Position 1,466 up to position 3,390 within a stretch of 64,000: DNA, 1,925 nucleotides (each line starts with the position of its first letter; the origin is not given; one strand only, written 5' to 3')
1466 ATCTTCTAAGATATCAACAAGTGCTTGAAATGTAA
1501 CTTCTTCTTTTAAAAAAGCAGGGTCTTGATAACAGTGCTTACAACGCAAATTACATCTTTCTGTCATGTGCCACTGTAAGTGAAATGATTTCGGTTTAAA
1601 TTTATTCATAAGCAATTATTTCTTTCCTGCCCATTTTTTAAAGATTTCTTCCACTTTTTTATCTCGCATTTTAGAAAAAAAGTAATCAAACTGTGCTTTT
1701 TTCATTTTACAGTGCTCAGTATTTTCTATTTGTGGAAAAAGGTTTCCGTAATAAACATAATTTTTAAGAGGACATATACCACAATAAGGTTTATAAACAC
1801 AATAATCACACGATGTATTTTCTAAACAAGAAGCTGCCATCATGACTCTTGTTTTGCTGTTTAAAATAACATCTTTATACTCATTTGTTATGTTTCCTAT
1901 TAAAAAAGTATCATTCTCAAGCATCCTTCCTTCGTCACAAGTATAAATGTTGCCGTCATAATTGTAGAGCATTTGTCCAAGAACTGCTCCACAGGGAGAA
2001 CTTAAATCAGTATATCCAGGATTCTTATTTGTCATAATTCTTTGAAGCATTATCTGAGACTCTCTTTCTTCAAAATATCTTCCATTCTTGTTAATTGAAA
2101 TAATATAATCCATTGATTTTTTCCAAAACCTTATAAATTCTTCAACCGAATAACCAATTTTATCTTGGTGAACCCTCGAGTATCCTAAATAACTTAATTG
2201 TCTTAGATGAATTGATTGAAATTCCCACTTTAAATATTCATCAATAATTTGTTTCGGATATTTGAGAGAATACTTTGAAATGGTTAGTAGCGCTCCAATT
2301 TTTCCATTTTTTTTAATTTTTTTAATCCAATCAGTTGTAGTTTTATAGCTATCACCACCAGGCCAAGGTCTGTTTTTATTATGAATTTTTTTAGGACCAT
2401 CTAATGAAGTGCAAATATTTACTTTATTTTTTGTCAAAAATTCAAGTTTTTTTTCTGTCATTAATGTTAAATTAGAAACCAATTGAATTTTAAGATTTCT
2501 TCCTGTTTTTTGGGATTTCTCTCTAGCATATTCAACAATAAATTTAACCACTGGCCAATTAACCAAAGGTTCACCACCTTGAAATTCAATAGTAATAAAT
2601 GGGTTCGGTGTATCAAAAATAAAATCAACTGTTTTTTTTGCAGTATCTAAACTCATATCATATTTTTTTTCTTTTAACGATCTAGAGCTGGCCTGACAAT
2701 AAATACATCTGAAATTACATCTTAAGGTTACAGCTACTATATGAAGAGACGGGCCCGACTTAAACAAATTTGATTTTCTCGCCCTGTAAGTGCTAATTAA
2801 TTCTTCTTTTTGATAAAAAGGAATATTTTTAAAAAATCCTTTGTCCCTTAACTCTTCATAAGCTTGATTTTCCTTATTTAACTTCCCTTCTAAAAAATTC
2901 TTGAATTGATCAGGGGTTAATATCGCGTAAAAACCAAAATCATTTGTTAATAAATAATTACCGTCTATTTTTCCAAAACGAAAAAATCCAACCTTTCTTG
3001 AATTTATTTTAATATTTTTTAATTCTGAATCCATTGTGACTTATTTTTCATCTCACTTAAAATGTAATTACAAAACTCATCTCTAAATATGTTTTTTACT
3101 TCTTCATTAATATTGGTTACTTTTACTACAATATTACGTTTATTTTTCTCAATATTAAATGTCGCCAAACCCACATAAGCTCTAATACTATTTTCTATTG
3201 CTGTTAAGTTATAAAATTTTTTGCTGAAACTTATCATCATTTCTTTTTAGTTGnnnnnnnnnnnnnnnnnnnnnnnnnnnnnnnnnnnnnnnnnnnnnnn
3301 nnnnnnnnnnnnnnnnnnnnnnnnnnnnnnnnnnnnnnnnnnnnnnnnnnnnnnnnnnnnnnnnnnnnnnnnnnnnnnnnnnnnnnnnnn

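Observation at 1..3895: Hxs-like paired radical-SAM/SPASM locus with a (His-Ser-Gln)n repeat protein and duplicated HxsD-like genes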

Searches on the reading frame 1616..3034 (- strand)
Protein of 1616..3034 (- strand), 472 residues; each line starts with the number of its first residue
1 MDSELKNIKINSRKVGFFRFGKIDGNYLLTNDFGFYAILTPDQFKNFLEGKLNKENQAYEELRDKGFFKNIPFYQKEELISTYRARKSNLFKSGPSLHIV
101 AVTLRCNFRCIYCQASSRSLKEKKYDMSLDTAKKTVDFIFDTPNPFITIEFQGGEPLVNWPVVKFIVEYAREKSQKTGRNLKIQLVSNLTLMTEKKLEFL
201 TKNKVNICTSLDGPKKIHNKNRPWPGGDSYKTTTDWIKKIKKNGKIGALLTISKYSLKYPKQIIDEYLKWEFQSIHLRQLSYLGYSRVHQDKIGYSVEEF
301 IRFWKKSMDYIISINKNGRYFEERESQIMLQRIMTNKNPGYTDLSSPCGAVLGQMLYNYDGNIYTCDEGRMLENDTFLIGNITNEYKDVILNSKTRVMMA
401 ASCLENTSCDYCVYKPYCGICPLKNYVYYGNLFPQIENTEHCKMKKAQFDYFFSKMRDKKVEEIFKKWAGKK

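Call 4: search_protein_families(library=ncbifam, proteins=[window:1616-3034:-], max_evalue=0.1)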
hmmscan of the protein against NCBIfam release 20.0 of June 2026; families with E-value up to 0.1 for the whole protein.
window:1616-3034:- (472 aa): 66 families (the best 25 are shown)
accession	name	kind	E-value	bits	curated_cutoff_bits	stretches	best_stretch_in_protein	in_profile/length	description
TIGR03978.1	rSAM_paired_1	equivalog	1.5e-149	498.7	370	1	17-469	3-466/466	His-Xaa-Ser system radical SAM maturase HxsB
NF047865.1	rSAM_PapB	equivalog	8.4e-47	160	340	1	100-431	7-326/330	PapB family radical SAM/SPASM ranthipeptide maturase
TIGR04068.1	rSAM_ocin_clost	equivalog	4.8e-41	141.1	500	2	50-243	41-235/462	Cys-rich peptide radical SAM maturase CcpM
TIGR04064.1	rSAM_nif11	equivalog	5.8e-37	127.5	518.7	1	100-450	82-427/459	nif11-like peptide radical SAM maturase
NF040492.1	not_ScfB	exception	4.3e-34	118.2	855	1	99-451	98-443/450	ScfB-related radical SAM/SPASM orphan maturase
TIGR03906.1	quino_hemo_SAM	equivalog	1.1e-33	116.6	453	2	99-239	97-240/467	quinohemoprotein amine dehydrogenase maturation protein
TIGR03974.1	rSAM_six_Cys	equivalog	1.3e-32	113.3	425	1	79-447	84-440/451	thioether cross-link-forming SCIFF peptide maturase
NF041298.1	rSAM_mat_DynA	equivalog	9.1e-27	93.9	450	1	99-432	4-332/356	dynobactin maturation radical SAM/SPASM protein DynA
TIGR03942.1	sulfatase_rSAM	equivalog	6.4e-24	84.7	349.45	1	101-457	6-358/363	anaerobic sulfatase maturase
NF035951.1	rSAM_RumMC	equivalog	1.1e-23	83.7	720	1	98-223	114-241/510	RumMC family radical SAM sactipeptide maturase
NF038107.1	rSAM_NF038107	equivalog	3.6e-23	82.1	600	2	43-249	33-243/444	Cys-every-fifth radical SAM/SPASM peptide maturase CefB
TIGR04280.1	geopep_mat_rSAM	hypoth_equivalog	1.3e-22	80.4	400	1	45-425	38-396/428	geopeptide radical SAM maturase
TIGR04115.1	rSAM_Cxxx_rpt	equivalog_domain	6.6e-21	75.2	350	1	101-448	7-352/359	radical SAM peptide maturase, CXXX-repeat target family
TIGR04083.1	rSAM_pep_methan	hypoth_equivalog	1.1e-19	70.5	300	1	100-458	4-345/376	TIGR04083 family peptide-modifying radical SAM enzyme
TIGR04163.1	rSAM_cobopep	equivalog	5.6e-19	68.2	375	1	90-463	58-426/428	peptide-modifying radical SAM enzyme CbpB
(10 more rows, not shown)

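Call 5: search_protein_families(library=pfam, proteins=[window:1616-3034:-], max_evalue=0.1)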
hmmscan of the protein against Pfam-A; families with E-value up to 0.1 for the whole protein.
window:1616-3034:- (472 aa): 3 families
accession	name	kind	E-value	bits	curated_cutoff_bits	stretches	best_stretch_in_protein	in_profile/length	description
PF04055.27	Radical_SAM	-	7.2e-17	62.5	29.5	1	102-246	3-142/166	Radical SAM superfamily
PF13353.11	Fer4_12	-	2.9e-06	28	22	1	100-212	9-118/137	4Fe-4S single cluster domain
PF13186.11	SPASM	-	0.0072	17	21.5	1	348-412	1-66/67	Iron-sulfur cluster-binding domain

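Call 7: find_encoding_contigs(protein=window:1616-3034:-, flank=10000, max_places=6)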
Protein window:1616-3034:- (472 aa): 1 contig read that carries it; 1 place shown.
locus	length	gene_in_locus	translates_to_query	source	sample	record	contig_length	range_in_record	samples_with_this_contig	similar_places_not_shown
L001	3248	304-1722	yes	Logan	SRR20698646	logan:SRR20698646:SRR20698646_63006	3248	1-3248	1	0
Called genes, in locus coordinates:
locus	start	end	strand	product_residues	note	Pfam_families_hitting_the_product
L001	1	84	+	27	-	?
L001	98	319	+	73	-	-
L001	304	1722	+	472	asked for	PF04055:Radical_SAM, PF13353:Fer4_12 (weak)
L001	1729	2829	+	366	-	PF04055:Radical_SAM, PF13186:SPASM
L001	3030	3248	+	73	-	?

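Call 16: search_protein_families(library=padloc, proteins=[window:1616-3034:-], max_evalue=0.01)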
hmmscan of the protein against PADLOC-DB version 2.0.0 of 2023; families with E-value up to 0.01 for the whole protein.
window:1616-3034:- (472 aa): 2 families
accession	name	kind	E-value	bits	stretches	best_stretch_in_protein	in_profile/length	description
PDLC02903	pVip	-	1.7e-11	42.1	1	102-221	6-110/257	Viperins not associated with kinases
PDLC02904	pVip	-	2e-08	32.1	1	102-245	9-140/262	Viperins associated with kinases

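Call 18: search_dna_similar(query=window:1616-3034:-, collection=plasmids, mode=protein, max_rows=15)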
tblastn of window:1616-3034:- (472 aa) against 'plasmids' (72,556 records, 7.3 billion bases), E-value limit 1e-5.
Records with a match: 547; places in all: 562; records where one place covers at least 80% of the query: 380.
Best place of each record, by identity: <60% 547.
By first word of the organism name: Klebsiella 318; Bacillus 43; Rhizobium 33; Agrobacterium 26; Leisingera 14; Clostridium 13; Paracoccus 10; Sinorhizobium 8; Mesorhizobium 5; Nostoc 4; and 45 more.
By predicted mobility (MOB-suite, as given by PLSDB): conjugative 358; non-mobilizable 168; mobilizable 21.
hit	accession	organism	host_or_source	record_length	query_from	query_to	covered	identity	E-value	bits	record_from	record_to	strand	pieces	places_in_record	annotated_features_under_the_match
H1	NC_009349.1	Aeromonas salmonicida subsp. salmonicida A449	-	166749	28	471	94%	36.7%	1e-91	311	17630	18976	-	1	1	hxsB: His-Xaa-Ser system radical SAM maturase HxsB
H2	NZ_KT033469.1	Aeromonas salmonicida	-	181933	28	471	94%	36.7%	1e-91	311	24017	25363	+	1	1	hxsB: His-Xaa-Ser system radical SAM maturase HxsB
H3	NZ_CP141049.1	Microvirga lotononidis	-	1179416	18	468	96%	34.8%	3e-90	307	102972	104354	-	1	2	none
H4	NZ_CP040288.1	Nostoc sp. C057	Phaeoceros,pure culture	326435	18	470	96%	33.9%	3e-73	258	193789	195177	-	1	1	hxsB: His-Xaa-Ser system radical SAM maturase HxsB | hxsC: His-Xaa-Ser system radical SAM maturase HxsC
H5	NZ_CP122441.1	Mesorhizobium sp. WSM4875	Cicer arietinum kabuli,cell culture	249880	11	469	97%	33.4%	3e-83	287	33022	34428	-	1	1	hxsB: His-Xaa-Ser system radical SAM maturase HxsB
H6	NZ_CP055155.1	Adhaeribacter swui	Cell culture,Mud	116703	18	469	96%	33.7%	4e-69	246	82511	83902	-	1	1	hxsB: His-Xaa-Ser system radical SAM maturase HxsB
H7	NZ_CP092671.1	Leptospira interrogans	Homo sapiens,blood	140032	9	469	98%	32.9%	5e-73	258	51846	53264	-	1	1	hxsB: His-Xaa-Ser system radical SAM maturase HxsB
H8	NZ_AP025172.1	Cupriavidus sp. P-10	-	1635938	18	471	96%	33.4%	5e-86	295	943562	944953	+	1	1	none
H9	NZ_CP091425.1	Methylobacter sp. YRD-M1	isolate,wetland soil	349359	19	469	96%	33.6%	1e-79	276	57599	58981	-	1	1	hxsB: His-Xaa-Ser system radical SAM maturase HxsB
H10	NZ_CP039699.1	Novosphingobium sp. EMRT-2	cell,freshwater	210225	24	471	95%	33.0%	4e-77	269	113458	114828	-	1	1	hxsB: His-Xaa-Ser system radical SAM maturase HxsB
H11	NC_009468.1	Acidiphilium cryptum JF-5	-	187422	18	469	96%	32.5%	5e-74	261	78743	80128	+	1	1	hxsB: His-Xaa-Ser system radical SAM maturase HxsB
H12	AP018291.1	Calothrix sp. NIES-4105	-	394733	1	427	90%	34.3%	2e-73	258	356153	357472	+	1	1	radical SAM domain-containing protein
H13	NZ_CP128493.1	Novosphingobium resinovorum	pure cell culture,soil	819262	18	469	96%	32.0%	4e-76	266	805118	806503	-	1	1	hxsB: His-Xaa-Ser system radical SAM maturase HxsB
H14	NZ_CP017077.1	Novosphingobium resinovorum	single cell,soil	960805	18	469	96%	32.0%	7e-76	266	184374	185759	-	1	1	hxsB: His-Xaa-Ser system radical SAM maturase HxsB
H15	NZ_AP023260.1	Mesorhizobium sp. L-2-11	Lotus japonicus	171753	3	468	99%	30.9%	3e-72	255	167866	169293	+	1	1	hxsB: His-Xaa-Ser system radical SAM maturase HxsB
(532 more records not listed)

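Call 19: get_annotated_region(hit=H1, flank=3500)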
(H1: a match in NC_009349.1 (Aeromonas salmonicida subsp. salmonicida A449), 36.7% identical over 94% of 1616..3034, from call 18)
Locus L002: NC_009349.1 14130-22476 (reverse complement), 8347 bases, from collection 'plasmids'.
description: Aeromonas salmonicida subsp. salmonicida A449 plasmid 4, complete sequence
organism: Aeromonas salmonicida subsp. salmonicida A449 (NCBI taxid 382245)
taxonomy: Bacteria; Pseudomonadota; Gammaproteobacteria; Aeromonadales; Aeromonadaceae; Aeromonas; Aeromonas salmonicida; Aeromonas salmonicida subsp. salmonicida A449
host: -; source: -; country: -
typing (MOB-suite, as given by PLSDB): conjugative; replicon rep_cluster_71; relaxase MOBH,MOBH; mating-pair formation MPF_F
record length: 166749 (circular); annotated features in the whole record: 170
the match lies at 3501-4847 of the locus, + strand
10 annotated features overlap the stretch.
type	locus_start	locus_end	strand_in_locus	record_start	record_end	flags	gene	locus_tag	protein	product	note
CDS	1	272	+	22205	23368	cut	-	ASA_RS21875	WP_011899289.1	KorB domain-containing protein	-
CDS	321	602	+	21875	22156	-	-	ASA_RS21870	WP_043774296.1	helix-turn-helix domain-containing protein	-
CDS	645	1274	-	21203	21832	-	-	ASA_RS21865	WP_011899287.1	type I restriction endonuclease subunit M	-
CDS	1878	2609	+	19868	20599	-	-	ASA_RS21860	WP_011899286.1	hypothetical protein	-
CDS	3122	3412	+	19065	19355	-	hxsD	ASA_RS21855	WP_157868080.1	His-Xaa-Ser system protein HxsD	-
CDS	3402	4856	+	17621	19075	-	hxsB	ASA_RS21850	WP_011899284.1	His-Xaa-Ser system radical SAM maturase HxsB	-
CDS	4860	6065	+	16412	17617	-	hxsC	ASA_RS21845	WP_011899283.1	His-Xaa-Ser system radical SAM maturase HxsC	-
CDS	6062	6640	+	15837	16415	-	hxsA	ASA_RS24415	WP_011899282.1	His-Xaa-Ser repeat protein HxsA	-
CDS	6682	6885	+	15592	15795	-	-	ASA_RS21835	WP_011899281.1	DUF5334 family protein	-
CDS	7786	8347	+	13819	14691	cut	-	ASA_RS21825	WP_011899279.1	TnsA endonuclease N-terminal domain-containing protein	-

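Call 20: get_annotated_region(hit=H7, flank=3500)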
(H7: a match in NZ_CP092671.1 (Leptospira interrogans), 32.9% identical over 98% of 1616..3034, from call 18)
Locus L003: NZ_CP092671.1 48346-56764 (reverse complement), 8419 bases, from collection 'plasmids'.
description: Leptospira interrogans strain FMAS_KG1 plasmid pLiSL34, complete sequence
organism: Leptospira interrogans (NCBI taxid 173)
taxonomy: Bacteria; Spirochaetota; Spirochaetia; Leptospirales; Leptospiraceae; Leptospira; Leptospira interrogans
host: -; source: Homo sapiens,blood; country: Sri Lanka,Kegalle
typing (MOB-suite, as given by PLSDB): non-mobilizable; replicon rep_cluster_216,rep_cluster_792
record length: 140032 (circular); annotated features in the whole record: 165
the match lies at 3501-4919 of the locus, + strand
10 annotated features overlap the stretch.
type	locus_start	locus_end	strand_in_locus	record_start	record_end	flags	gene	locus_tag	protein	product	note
CDS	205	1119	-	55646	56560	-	-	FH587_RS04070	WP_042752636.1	Rpn family recombination-promoting nuclease/putative transposase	-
CDS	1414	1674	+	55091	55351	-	-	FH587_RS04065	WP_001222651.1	hypothetical protein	-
CDS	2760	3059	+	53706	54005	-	-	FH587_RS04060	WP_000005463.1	hypothetical protein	-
CDS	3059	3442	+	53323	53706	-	hxsD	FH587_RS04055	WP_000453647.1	His-Xaa-Ser system protein HxsD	-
CDS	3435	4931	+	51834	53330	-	hxsB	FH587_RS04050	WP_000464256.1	His-Xaa-Ser system radical SAM maturase HxsB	-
CDS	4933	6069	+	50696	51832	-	hxsC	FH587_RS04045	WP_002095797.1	His-Xaa-Ser system radical SAM maturase HxsC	-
CDS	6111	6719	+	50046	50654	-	-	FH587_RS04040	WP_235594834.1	mobilome CxxCx(11)CxxC protein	-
CDS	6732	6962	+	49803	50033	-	-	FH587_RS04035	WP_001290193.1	hypothetical protein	-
CDS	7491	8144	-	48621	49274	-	-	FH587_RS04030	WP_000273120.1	hypothetical protein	-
CDS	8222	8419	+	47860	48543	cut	-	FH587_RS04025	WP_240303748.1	transposase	-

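Call 21: get_annotated_region(hit=H6, flank=3500)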
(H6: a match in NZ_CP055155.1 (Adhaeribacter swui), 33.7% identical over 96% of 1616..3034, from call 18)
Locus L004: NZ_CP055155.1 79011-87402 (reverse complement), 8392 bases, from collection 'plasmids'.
description: Adhaeribacter swui strain KCTC 52873 plasmid unnamed2, complete sequence
organism: Adhaeribacter swui (NCBI taxid 2086471)
taxonomy: Bacteria; Bacteroidota; Cytophagia; Cytophagales; Hymenobacteraceae; Adhaeribacter; Adhaeribacter swui
host: -; source: Cell culture,Mud; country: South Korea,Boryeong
typing (MOB-suite, as given by PLSDB): non-mobilizable
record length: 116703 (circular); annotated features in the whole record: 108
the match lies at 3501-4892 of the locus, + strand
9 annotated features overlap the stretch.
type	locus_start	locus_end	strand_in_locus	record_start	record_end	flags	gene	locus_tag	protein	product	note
CDS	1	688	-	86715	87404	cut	-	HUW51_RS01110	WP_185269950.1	recombinase family protein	GO:0006310 - DNA recombination [Evidence IEA]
CDS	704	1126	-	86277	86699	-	-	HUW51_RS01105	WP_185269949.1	hypothetical protein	-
CDS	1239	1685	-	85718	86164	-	-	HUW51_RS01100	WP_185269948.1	helix-turn-helix domain-containing protein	-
CDS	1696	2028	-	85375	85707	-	-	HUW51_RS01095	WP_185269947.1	type II toxin-antitoxin system HigB family toxin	-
CDS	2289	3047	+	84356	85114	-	-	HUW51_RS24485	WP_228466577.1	peptidoglycan-binding domain-containing protein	-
CDS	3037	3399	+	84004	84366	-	hxsD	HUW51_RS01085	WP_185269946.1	His-Xaa-Ser system protein HxsD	-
CDS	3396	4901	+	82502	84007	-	hxsB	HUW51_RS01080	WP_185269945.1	His-Xaa-Ser system radical SAM maturase HxsB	-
CDS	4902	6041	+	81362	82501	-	hxsC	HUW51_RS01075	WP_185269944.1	His-Xaa-Ser system radical SAM maturase HxsC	-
CDS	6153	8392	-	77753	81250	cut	-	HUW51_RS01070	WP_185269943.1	GEVED domain-containing protein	-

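Call 24: search_protein_families(library=pfam, proteins=[L002:4860-6065:+, L003:4933-6069:+, L004:4902-6041:+, L002:6062-6640:+], max_evalue=0.01)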
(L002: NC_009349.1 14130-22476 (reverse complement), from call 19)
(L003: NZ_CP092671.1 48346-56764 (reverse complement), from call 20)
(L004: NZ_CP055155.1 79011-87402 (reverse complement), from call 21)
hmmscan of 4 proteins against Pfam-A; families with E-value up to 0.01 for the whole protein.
L002:4860-6065:+ (401 aa): 1 family
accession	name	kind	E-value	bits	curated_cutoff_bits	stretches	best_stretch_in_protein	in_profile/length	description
PF04055.27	Radical_SAM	-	1.6e-07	32.1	29.5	1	113-210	3-105/166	Radical SAM superfamily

L003:4933-6069:+ (378 aa): 2 families
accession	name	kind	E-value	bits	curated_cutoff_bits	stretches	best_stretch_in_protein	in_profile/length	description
PF04055.27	Radical_SAM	-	1e-15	58.7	29.5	1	104-264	3-166/166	Radical SAM superfamily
PF13353.11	Fer4_12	-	1.5e-05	25.8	22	1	105-187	12-96/137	4Fe-4S single cluster domain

L004:4902-6041:+ (379 aa): 2 families
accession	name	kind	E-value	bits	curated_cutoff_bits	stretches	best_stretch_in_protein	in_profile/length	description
PF04055.27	Radical_SAM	-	8.2e-11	42.8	29.5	1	103-248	2-149/166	Radical SAM superfamily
PF13353.11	Fer4_12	-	0.00016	22.4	22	1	103-186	10-95/137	4Fe-4S single cluster domain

L002:6062-6640:+ (192 aa): 1 family
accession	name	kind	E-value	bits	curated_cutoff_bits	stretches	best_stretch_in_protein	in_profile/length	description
PF01471.23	PG_binding_1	-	4.1e-10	40.1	23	1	134-187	4-57/57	Putative peptidoglycan binding domain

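Call 67: search_solved_structures(query=window:1616-3034:-, max_evalue=0.00001)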
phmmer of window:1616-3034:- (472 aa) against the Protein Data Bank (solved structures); distinct sequences matched with E-value up to 0.00001: 5.
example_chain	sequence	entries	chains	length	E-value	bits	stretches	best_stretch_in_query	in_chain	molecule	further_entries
5wgg_A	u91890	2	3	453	8.4e-25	90.8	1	35-432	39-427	Radical SAM domain protein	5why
4k37_A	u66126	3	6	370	8.1e-16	61.1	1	97-455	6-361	Anaerobic sulfatase-maturating enzyme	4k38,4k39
4k36_A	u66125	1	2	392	1.1e-15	60.7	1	97-455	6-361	Anaerobic sulfatase-maturating enzyme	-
8vpo_A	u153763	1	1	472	5.7e-12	48.4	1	56-366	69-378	Radical SAM core domain-containing protein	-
9gm3_A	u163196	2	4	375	3.9e-06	29.2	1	98-250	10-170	ChlB radical SAM domain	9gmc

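Call 75: find_related_loci(query=A6, collection=metagenome_contigs, flank=9000)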
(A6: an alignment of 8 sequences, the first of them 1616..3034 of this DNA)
Query A6 (472 aa) in metagenome_contigs; peptide patterns used: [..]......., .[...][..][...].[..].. (x = any residue, [..] = any of these).
600 stretches matched a pattern (row limit reached: there are more); 493 encode a relative of the query (tblastn E <= 1e-3); the best 80 are kept; 80 distinct loci.
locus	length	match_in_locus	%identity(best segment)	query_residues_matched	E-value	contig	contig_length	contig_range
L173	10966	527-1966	61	1-470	0e+0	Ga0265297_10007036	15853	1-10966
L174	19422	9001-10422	61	6-469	0e+0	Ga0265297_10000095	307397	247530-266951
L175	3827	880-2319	60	1-470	0e+0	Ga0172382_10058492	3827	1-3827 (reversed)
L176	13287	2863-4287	58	1-471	0e+0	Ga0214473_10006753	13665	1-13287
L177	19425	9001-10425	58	1-471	0e+0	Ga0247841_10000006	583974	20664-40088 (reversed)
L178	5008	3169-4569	59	12-469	0e+0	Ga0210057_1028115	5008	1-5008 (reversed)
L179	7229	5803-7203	60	12-469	0e+0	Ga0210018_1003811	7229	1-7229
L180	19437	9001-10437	56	1-469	0e+0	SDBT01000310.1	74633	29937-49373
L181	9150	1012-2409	57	1-469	0e+0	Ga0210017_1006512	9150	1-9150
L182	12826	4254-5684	56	1-472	0e+0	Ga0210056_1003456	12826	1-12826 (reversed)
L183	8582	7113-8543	56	1-472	0e+0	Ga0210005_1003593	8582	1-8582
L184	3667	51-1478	56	1-472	0e+0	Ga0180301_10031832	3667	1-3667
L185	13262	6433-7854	56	1-469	0e+0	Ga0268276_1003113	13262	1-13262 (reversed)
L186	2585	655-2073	56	1-468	0e+0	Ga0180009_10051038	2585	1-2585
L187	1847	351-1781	54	1-472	0e+0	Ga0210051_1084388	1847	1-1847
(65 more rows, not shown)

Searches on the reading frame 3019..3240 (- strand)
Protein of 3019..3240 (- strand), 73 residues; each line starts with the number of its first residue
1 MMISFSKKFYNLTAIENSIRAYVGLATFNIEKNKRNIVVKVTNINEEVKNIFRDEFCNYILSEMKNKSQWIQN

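Call 4: search_protein_families(library=ncbifam, proteins=[window:3019-3240:-], max_evalue=0.1)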
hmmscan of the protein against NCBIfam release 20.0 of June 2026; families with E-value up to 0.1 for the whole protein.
window:3019-3240:- (73 aa): 2 families
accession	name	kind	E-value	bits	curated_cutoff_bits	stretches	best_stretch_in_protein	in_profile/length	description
NF038315.1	HxsD_rel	equivalog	2.1e-17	63.1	41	1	3-65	1-62/62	HxsD-like protein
TIGR03976.1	chp_LLNDYxLRE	equivalog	0.0072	16.7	50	1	5-61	1-64/90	His-Xaa-Ser system protein HxsD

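Call 5: search_protein_families(library=pfam, proteins=[window:3019-3240:-], max_evalue=0.1)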
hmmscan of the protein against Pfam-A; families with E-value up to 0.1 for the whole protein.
window:3019-3240:- (73 aa): 1 family
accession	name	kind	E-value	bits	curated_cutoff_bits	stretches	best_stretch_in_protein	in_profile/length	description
PF25238.1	OGFOD2-like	-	0.021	15.3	31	1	9-72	12-74/123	OGFOD2-like domain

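Call 16: search_protein_families(library=padloc, proteins=[window:3019-3240:-], max_evalue=0.01)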
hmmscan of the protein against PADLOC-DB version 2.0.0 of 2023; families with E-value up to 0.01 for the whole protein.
window:3019-3240:- (73 aa): 0 families
